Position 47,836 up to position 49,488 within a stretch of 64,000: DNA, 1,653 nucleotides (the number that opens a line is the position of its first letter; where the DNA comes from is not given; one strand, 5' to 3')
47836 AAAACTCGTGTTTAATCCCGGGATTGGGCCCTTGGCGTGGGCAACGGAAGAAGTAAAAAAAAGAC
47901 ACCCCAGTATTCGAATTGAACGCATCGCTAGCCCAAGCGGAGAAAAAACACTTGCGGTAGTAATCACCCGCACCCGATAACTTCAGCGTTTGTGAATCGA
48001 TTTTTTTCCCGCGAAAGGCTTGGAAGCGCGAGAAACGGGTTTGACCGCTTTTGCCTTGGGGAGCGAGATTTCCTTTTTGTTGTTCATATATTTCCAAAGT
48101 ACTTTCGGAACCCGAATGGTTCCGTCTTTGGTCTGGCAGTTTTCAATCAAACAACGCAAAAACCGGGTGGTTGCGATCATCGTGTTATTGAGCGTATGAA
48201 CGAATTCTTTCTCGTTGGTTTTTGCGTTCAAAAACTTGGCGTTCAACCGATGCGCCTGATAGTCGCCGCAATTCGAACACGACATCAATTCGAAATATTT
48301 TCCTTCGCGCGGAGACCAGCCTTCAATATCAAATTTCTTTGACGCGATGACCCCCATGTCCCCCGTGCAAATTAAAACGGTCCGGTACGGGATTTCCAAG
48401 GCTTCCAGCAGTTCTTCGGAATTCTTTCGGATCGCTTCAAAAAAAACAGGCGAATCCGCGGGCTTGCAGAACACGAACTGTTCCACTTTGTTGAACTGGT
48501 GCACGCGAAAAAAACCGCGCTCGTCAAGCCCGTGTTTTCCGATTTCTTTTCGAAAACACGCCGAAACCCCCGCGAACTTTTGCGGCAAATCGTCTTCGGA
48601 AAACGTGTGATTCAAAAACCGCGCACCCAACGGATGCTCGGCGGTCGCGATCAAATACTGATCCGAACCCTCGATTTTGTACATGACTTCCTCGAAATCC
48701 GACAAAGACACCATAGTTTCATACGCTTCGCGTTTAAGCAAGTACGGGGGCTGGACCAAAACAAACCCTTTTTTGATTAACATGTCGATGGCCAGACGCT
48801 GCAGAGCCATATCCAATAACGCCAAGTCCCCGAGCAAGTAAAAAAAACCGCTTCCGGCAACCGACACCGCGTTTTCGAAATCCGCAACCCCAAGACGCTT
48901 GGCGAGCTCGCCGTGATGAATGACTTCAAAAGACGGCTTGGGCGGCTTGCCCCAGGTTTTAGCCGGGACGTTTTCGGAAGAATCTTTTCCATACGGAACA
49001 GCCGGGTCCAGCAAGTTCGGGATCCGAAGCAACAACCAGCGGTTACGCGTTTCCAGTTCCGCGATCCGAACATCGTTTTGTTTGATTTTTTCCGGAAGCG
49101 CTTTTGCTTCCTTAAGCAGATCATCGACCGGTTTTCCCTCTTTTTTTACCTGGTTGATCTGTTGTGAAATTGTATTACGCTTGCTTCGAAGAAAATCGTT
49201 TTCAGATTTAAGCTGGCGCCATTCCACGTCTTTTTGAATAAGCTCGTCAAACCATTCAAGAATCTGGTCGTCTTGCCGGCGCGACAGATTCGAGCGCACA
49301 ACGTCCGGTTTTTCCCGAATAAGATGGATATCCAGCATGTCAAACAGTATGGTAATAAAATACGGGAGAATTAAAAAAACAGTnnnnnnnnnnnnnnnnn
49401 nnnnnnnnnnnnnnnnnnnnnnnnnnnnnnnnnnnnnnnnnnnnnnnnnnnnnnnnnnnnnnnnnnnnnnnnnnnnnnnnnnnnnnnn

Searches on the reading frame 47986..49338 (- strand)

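Call 21: search_protein_families(library=pfam, proteins=[window:47986-49338:-], max_evalue=0.001)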
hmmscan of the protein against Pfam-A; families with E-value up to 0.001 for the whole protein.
window:47986-49338:- (451 aa): 2 families
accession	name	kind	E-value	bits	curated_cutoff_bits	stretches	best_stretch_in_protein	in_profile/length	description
PF00587.30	tRNA-synt_2b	-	8.3e-36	124.2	29.3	1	225-400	9-178/179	tRNA synthetase class II core domain (G, H, P, S and T)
PF02403.27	Seryl_tRNA_N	-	2e-22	79.9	28.2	1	1-109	1-107/108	Seryl-tRNA synthetase N-terminal domain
